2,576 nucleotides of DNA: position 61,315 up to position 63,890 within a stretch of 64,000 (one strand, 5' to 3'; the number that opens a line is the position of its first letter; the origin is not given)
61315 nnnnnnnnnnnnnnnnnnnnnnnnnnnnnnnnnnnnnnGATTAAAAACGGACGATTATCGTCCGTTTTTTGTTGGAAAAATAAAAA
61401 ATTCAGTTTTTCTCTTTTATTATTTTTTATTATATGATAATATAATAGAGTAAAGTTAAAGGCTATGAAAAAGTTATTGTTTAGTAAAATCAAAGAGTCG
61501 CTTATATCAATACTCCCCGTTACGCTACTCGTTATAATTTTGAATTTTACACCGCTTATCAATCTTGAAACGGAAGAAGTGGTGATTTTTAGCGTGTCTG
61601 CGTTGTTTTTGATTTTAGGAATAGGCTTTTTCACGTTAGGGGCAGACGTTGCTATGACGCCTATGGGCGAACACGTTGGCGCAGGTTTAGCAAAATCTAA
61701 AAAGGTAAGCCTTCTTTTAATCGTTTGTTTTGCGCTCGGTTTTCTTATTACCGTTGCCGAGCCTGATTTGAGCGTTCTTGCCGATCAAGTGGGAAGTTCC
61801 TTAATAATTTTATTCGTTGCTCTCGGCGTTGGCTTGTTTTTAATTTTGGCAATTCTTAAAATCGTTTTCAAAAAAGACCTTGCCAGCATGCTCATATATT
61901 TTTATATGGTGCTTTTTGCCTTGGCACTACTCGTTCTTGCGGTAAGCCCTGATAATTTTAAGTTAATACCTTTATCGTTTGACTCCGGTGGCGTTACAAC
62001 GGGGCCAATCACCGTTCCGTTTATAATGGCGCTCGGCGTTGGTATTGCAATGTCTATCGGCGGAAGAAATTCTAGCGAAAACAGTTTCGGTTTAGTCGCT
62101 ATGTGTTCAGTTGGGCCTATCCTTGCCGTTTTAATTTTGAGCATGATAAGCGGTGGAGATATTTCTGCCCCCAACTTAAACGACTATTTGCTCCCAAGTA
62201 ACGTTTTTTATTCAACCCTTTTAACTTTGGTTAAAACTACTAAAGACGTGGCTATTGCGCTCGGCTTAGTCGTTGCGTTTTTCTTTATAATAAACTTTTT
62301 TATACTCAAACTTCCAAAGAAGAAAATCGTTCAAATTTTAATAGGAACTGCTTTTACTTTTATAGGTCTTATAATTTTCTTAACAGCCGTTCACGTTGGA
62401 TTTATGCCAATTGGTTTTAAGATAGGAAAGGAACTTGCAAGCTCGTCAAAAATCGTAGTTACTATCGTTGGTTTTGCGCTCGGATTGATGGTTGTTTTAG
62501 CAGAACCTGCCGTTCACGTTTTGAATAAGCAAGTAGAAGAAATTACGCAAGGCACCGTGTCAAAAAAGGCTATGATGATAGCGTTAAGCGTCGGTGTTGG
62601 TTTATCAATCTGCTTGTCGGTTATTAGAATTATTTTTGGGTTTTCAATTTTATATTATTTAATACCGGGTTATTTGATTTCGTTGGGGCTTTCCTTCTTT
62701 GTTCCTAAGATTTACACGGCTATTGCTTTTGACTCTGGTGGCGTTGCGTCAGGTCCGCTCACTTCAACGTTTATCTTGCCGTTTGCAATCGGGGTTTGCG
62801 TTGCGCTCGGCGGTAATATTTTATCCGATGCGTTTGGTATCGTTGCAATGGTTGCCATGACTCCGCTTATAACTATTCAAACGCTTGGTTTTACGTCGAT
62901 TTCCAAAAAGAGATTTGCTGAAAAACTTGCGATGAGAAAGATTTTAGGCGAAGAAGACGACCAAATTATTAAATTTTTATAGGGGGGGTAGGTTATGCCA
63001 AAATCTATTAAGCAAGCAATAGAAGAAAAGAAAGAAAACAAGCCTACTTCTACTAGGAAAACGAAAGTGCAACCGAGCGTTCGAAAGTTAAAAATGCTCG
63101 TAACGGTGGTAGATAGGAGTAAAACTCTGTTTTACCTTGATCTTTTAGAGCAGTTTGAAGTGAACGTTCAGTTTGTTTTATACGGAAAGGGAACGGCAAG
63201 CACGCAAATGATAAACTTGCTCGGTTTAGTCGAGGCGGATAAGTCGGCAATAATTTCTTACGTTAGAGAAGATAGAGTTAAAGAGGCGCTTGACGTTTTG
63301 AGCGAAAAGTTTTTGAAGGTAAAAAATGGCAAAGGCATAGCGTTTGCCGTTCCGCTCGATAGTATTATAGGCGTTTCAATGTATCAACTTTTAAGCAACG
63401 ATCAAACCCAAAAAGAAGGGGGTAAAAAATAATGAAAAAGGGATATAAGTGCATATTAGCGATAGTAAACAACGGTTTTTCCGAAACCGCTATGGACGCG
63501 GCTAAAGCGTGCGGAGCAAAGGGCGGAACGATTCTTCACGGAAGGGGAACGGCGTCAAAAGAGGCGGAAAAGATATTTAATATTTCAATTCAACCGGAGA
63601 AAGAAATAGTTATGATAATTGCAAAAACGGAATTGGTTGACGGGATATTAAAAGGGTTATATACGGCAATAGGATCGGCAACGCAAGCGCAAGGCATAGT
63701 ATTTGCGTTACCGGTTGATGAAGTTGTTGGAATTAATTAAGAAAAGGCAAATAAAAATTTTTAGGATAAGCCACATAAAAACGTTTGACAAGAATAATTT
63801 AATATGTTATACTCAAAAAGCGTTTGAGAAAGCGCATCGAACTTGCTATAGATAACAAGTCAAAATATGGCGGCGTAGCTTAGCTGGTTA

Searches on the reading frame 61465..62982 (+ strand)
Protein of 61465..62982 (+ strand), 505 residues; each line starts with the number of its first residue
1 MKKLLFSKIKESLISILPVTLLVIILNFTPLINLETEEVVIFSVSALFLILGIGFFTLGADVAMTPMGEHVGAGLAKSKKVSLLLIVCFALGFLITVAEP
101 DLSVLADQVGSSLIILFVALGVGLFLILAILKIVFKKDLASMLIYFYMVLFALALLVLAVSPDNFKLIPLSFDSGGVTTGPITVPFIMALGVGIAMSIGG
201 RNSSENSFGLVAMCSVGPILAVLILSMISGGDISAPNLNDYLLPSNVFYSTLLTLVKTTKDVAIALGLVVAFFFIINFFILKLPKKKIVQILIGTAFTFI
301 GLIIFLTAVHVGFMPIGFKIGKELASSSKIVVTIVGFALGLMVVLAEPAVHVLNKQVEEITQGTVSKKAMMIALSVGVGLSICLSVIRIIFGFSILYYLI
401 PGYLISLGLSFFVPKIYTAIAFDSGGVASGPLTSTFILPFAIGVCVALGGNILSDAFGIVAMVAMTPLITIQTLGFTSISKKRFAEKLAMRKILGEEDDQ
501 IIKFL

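Call 54: search_protein_families(library=pfam, proteins=[window:61465-62982:+], max_evalue=0.001)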
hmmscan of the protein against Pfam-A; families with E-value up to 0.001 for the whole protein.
window:61465-62982:+ (505 aa): 1 family
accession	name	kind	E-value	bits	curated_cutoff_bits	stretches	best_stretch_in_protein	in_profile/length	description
PF07556.16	DUF1538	-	6.6e-126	418.1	22.6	2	269-476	1-210/211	Protein of unknown function (DUF1538)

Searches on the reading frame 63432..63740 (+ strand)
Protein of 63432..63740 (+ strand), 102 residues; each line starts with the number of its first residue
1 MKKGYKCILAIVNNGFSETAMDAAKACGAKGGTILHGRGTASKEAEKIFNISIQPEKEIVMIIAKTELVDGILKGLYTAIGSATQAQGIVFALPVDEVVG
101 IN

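Call 54: search_protein_families(library=pfam, proteins=[window:63432-63740:+], max_evalue=0.001)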
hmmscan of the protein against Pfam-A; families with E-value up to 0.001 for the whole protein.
window:63432-63740:+ (102 aa): 1 family
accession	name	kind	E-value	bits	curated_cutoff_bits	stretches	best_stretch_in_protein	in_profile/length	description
PF00543.27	P-II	-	1.8e-06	28.7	25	1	6-101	2-98/102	Nitrogen regulatory protein P-II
